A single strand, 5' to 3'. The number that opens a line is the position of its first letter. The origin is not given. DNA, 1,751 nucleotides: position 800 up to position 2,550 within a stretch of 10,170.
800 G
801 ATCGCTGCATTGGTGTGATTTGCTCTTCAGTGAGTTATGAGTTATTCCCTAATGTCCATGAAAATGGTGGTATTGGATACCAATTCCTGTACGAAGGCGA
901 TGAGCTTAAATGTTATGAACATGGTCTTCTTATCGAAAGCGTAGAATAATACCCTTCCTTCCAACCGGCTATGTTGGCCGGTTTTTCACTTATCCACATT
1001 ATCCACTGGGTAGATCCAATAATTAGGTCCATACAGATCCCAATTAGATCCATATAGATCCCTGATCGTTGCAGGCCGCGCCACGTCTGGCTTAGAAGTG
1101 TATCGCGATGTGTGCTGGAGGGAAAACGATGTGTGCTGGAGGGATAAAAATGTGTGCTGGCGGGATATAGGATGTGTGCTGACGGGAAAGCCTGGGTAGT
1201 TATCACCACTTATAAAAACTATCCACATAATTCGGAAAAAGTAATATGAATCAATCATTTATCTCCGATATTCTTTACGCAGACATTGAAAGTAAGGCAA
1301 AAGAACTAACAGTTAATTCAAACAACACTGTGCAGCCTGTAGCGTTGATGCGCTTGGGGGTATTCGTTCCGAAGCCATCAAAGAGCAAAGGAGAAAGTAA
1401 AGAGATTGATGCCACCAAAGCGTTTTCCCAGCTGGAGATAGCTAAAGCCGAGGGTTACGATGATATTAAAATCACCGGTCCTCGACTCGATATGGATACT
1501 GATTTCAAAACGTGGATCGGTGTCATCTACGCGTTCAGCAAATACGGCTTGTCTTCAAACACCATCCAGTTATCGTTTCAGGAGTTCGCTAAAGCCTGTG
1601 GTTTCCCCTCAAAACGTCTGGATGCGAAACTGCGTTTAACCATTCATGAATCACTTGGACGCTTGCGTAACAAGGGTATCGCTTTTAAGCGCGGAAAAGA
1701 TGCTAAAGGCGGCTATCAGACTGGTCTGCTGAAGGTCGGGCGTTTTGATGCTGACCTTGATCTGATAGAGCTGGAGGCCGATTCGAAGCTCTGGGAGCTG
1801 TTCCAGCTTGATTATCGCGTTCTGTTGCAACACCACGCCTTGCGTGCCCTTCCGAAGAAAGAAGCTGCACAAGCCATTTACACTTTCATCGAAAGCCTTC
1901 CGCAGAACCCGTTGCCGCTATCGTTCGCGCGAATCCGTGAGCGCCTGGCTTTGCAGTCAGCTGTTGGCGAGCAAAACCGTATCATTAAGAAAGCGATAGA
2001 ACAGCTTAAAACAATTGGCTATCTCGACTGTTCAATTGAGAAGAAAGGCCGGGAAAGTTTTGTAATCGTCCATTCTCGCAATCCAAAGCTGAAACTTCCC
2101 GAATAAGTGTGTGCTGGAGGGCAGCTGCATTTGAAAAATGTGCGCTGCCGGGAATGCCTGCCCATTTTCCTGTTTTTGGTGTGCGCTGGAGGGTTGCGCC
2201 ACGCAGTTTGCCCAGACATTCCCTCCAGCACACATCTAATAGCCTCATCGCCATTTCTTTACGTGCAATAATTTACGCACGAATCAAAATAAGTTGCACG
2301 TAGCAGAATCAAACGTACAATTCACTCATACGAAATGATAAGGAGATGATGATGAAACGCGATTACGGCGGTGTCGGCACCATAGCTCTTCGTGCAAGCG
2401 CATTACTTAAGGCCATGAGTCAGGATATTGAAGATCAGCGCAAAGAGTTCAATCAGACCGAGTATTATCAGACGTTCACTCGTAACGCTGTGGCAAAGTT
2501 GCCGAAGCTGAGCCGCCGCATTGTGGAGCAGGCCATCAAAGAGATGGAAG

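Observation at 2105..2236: Apparently shortened incA copy-control locus (about four iterons)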

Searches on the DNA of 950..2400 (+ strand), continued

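Call 10: get_annotated_region(hit=H17, flank=3000)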
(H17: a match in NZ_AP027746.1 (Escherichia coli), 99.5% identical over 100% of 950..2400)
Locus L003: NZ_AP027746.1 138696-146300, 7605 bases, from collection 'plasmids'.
description: Escherichia coli strain 2017-01-4CC plasmid p2017-01-4CC_1, complete sequence
organism: Escherichia coli (NCBI taxid 562)
taxonomy: Bacteria; Pseudomonadota; Gammaproteobacteria; Enterobacterales; Enterobacteriaceae; Escherichia; Escherichia coli
host: -; source: Homo sapiens,whole organism,feces; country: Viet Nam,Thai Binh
typing (MOB-suite, as given by PLSDB): non-mobilizable; replicon IncFIB,IncY
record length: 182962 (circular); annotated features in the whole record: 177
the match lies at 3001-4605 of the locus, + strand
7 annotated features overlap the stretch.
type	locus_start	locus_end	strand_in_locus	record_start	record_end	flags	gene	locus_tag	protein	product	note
CDS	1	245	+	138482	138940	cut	-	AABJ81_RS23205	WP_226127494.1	hypothetical protein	-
CDS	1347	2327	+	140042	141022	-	-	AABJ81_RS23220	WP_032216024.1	IS5-like element ISKpn26 family transposase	GO:0006313 - DNA transposition [Evidence IEA]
CDS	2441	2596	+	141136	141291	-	-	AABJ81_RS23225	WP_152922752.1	hypothetical protein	-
CDS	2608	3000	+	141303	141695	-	-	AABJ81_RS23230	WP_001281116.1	hypothetical protein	-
CDS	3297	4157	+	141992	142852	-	repA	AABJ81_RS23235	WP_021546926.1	replication protein RepA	-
CDS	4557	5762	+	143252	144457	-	-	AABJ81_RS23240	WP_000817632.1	AAA family ATPase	-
CDS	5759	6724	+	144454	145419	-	-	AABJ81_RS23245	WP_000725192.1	ParB family protein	-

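Call 11: get_annotated_region(hit=H19, flank=3000)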
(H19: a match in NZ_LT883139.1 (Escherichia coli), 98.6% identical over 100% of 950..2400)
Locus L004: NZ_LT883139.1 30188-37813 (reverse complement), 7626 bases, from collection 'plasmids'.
description: Escherichia coli isolate 6666666.257727.embl plasmid I
organism: Escherichia coli (NCBI taxid 562)
taxonomy: Bacteria; Pseudomonadota; Gammaproteobacteria; Enterobacterales; Enterobacteriaceae; Escherichia; Escherichia coli
host: -; source: -; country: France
typing (MOB-suite, as given by PLSDB): mobilizable; replicon IncY; relaxase MOBH
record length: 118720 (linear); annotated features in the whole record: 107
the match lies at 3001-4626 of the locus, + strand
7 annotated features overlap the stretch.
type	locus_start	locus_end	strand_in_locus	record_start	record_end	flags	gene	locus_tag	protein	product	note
CDS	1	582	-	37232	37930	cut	-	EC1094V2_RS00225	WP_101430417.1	IS6 family transposase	-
CDS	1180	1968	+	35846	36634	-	-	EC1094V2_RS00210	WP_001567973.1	hypothetical protein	-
CDS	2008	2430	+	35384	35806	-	-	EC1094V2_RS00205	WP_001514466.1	hypothetical protein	-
CDS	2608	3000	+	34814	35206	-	-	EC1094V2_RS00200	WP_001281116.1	hypothetical protein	-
CDS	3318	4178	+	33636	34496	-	repA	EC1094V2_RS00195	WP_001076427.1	replication protein RepA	-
CDS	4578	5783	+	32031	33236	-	-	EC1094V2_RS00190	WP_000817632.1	AAA family ATPase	-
CDS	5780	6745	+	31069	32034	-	-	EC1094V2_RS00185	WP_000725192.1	ParB family protein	-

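Call 12: get_annotated_region(hit=H11, flank=5000)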
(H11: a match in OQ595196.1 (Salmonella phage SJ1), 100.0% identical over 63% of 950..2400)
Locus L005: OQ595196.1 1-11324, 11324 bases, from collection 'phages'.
description: Salmonella phage SJ1, complete genome.
organism: Salmonella phage SJ1 (NCBI taxid 3035941)
taxonomy: Viruses; Duplodnaviria; Heunggongvirae; Uroviricota; Caudoviricetes; Punavirus
host: Salmonella enterica subsp. enterica serovar Kouka; source: oyster; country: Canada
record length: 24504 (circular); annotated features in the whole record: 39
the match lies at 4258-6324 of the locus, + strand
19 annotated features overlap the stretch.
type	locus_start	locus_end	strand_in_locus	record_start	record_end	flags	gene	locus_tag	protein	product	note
CDS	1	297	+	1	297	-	-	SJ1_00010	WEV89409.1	mobile element protein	mobile element protein IS26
CDS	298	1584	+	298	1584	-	-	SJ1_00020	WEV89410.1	sheath structural protein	Sheath structural protein gp22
CDS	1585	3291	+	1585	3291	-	-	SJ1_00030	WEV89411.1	mobile element protein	mobile element protein (UpF57)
CDS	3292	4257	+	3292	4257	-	parB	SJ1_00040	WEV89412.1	chromosome (plasmid) partitioning protein B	Chromosome (plasmid) partitioning protein ParB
CDS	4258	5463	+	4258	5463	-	parA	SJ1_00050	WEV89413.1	chromosome (plasmid) partitioning protein A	Chromosome (plasmid) partitioning protein ParA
CDS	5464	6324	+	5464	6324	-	repA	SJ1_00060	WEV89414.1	RepFIB replication protein A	-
CDS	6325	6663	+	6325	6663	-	upfA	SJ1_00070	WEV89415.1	UpfA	-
CDS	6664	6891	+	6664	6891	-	insA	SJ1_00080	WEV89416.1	IS1 transposition protein A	IS1 transposition protein InsA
CDS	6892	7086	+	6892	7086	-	-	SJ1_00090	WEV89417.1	putative transposase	mobile element protein (putative transposase)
CDS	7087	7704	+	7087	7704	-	-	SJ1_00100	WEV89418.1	putative transposase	mobile element protein (putative transposase)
CDS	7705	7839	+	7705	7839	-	-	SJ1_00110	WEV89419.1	KilA protein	-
CDS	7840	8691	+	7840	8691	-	-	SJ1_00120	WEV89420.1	hypothetical protein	C1.100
CDS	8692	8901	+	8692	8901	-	-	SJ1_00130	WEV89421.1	hypothetical protein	C1.100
CDS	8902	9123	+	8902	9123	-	-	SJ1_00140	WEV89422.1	hypothetical protein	Phage protein Cra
CDS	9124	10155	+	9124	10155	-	-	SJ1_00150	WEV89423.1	GST-loxP-cre recombinase fusion protein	-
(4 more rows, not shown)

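Call 16: search_dna_similar(query=window:2213-2246:+, collection=plasmids, mode=near, max_rows=40, max_evalue=0.01)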
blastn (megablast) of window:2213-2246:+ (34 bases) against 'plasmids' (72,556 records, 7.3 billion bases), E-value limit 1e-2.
Records with a match: 2; places in all: 2; records where one place covers at least 80% of the query: 2.
Best place of each record, by identity: >=99% 2.
By first word of the organism name: Escherichia 2.
By predicted mobility (MOB-suite, as given by PLSDB): non-mobilizable 1; mobilizable 1.
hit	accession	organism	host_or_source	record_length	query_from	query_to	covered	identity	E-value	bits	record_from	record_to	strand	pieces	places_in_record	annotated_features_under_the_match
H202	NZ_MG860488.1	Escherichia coli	-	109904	1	34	100%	100.0%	3e-9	64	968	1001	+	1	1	none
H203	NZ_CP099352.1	Escherichia marmotae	culture,Pooled sediment sample ...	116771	1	28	82%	100.0%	7e-6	53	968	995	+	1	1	none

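Call 21: search_dna_similar(query=window:2213-2246:+, collection=ecoli_genomes, mode=near, max_rows=40, max_evalue=0.01)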
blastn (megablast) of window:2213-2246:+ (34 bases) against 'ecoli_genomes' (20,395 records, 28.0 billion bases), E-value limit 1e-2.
Records with a match: 3; places in all: 3; records where one place covers at least 80% of the query: 3.
Genomes with a match: 3 of 5426; with a place that covers at least 80% of the query: 3. Places per genome that has any: lowest 1, median 1, highest 1. On chromosomes: 0 places; on plasmids: 3.
Best place of each record, by identity: >=99% 3.
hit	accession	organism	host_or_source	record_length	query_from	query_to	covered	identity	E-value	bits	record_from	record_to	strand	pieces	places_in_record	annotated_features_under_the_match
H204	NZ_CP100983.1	Escherichia coli strain ET220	Hoplobatrachus rugulosus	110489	7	34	82%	100.0%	2e-5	53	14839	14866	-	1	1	none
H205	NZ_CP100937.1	Escherichia coli strain ET650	Hoplobatrachus rugulosus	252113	7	34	82%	100.0%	2e-5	53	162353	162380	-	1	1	none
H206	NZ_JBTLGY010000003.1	Escherichia coli strain 1332KP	Homo sapiens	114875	1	28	82%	100.0%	2e-5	53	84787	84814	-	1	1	none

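Call 25: get_annotated_region(hit=H204, flank=1500)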
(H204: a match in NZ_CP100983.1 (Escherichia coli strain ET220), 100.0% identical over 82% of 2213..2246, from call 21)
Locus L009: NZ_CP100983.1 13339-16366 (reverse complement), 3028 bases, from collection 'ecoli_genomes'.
description: Escherichia coli strain ET220 plasmid unnamed2, complete sequence
organism: Escherichia coli strain ET220 (NCBI taxid 562)
replicon: plasmid unnamed2; assembly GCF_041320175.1
host: Hoplobatrachus rugulosus; source: feces; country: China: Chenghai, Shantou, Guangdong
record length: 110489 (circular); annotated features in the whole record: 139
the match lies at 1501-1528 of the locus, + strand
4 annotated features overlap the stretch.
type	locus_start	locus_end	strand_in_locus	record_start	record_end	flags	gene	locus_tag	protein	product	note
CDS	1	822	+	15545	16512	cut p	-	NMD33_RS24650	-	IS5-like element IS903B family transposase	frameshifted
CDS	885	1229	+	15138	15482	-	-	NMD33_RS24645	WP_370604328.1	hypothetical protein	-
CDS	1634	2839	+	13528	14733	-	-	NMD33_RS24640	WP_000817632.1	AAA family ATPase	-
CDS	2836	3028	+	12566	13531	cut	-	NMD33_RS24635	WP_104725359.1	ParB family protein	-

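Call 56: search_dna_similar(query=L004:4140-4480:+, collection=plasmids, mode=near, max_rows=60, rows=spread)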
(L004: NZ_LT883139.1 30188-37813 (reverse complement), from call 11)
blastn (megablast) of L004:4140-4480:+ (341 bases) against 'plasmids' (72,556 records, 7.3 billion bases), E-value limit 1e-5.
Records with a match: 374; places in all: 380; records where one place covers at least 80% of the query: 365.
Best place of each record, by identity: >=99% 94; 95-99% 48; 90-95% 95; 80-90% 137.
By first word of the organism name: Escherichia 324; Salmonella 28; Klebsiella 10; Shigella 6; Enterobacter 4; Citrobacter 1; Cronobacter 1.
By predicted mobility (MOB-suite, as given by PLSDB): non-mobilizable 278; mobilizable 52; conjugative 44.
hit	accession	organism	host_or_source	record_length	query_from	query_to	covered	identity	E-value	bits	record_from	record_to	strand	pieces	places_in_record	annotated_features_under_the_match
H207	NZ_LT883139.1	Escherichia coli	-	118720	1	341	100%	100.0%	3e-178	630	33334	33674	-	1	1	repA: replication protein RepA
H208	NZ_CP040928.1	Escherichia coli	cow,feces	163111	1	341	100%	100.0%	3e-178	630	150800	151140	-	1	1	repA: replication protein RepA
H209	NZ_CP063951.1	Enterobacter sp.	PM,air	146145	1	341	100%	100.0%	3e-178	630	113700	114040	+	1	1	repA: replication protein RepA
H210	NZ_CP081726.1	Escherichia coli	-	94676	1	341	100%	100.0%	3e-178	630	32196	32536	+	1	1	repA: replication protein RepA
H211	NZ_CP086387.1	Escherichia coli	Chroicocephalus novaehollandiae,cell ...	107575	1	341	100%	100.0%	3e-178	630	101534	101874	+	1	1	repA: replication protein RepA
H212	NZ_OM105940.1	Escherichia coli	-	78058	1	341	100%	100.0%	3e-178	630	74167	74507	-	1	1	repA: replication protein RepA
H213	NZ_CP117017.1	Escherichia coli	Homo sapiens,stool sample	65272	1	341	100%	100.0%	3e-178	630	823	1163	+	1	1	repA: replication protein RepA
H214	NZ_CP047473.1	Escherichia coli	pig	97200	1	341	100%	100.0%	3e-178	630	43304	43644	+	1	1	repA: replication protein RepA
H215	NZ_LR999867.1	Escherichia coli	Branta leucopsis fecal sample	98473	1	341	100%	100.0%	3e-178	630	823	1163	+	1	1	repA: replication protein RepA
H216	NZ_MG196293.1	Escherichia coli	-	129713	1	341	100%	100.0%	3e-178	630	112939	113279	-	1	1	repA: replication protein RepA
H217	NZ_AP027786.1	Escherichia coli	-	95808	1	341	100%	100.0%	3e-178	630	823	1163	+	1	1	repA: replication protein RepA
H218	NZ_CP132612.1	Klebsiella pneumoniae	Homo sapiens,wound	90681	1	341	100%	100.0%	3e-178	630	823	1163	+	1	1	repA: replication protein RepA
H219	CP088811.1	Escherichia coli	Homo sapiens,blood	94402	1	341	100%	99.7%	1e-176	625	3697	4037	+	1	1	repA: replication protein RepA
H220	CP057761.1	Escherichia coli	culture,Pooled pig faecal samples ...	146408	1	341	100%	99.4%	6e-175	619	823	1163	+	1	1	RepB family plasmid replication initiator protein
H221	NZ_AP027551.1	Escherichia coli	Homo sapiens,whole organism,feces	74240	1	341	100%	99.1%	3e-173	614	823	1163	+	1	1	repA: replication protein RepA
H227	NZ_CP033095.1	Escherichia coli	pig feces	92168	1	341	100%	96.9%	1e-97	602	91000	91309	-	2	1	repA: replication protein RepA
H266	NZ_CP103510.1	Escherichia coli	Homo sapiens,blood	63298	1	172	50%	90.1%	6e-56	224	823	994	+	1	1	repA: replication protein RepA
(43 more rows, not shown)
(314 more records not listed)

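Call 61: get_annotated_region(hit=H266, flank=1500)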
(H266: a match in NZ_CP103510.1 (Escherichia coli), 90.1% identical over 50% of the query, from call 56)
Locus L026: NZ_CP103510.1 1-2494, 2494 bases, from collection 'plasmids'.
description: Escherichia coli O25b:H4-ST131 strain 5506 plasmid pMB9366_2, complete sequence
organism: Escherichia coli (NCBI taxid 941322)
taxonomy: Bacteria; Pseudomonadota; Gammaproteobacteria; Enterobacterales; Enterobacteriaceae; Escherichia; Escherichia coli
host: -; source: Homo sapiens,blood; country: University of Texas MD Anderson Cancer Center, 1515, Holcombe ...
typing (MOB-suite, as given by PLSDB): non-mobilizable; replicon IncFIA,IncY
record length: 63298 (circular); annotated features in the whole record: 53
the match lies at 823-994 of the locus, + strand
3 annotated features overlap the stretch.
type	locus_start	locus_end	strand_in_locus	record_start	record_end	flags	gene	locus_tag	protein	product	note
CDS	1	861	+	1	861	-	repA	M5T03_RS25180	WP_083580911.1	replication protein RepA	-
CDS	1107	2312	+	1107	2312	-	-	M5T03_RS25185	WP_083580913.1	AAA family ATPase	-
CDS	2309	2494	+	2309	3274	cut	-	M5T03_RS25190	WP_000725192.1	ParB family protein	-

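Call 62: get_annotated_region(hit=H227, flank=1500)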
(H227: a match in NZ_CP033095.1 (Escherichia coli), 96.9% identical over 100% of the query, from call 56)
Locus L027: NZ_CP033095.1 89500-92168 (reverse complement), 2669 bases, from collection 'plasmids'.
description: Escherichia coli strain CP53 plasmid pCP53-92k, complete sequence
organism: Escherichia coli (NCBI taxid 562)
taxonomy: Bacteria; Pseudomonadota; Gammaproteobacteria; Enterobacterales; Enterobacteriaceae; Escherichia; Escherichia coli
host: -; source: pig feces; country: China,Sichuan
typing (MOB-suite, as given by PLSDB): non-mobilizable; replicon IncY
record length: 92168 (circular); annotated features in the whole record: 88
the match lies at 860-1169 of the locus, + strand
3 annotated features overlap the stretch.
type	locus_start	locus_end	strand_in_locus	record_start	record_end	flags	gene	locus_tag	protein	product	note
CDS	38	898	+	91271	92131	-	repA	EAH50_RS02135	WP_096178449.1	replication protein RepA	-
CDS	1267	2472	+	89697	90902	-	-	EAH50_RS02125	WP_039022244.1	AAA family ATPase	-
CDS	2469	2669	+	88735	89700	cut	-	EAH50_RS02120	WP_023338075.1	ParB family protein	-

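Call 67: search_dna_similar(query=window:1138-1171:+, collection=plasmids, mode=near, max_rows=40, max_evalue=0.01)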
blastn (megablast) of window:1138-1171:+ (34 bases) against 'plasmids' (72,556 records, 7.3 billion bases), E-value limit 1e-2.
Records with a match: 1; places in all: 1; records where one place covers at least 80% of the query: 1.
Best place of each record, by identity: >=99% 1.
By first word of the organism name: Escherichia 1.
By predicted mobility (MOB-suite, as given by PLSDB): non-mobilizable 1.
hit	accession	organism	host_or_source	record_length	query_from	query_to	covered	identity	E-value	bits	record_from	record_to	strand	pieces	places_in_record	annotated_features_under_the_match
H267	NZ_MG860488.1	Escherichia coli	-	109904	1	34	100%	100.0%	3e-9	64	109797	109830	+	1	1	none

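Call 68: search_dna_similar(query=window:1138-1171:+, collection=ecoli_genomes, mode=near, max_rows=40, max_evalue=0.01)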
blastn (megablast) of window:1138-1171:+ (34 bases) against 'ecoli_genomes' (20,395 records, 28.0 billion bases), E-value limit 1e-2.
No match.
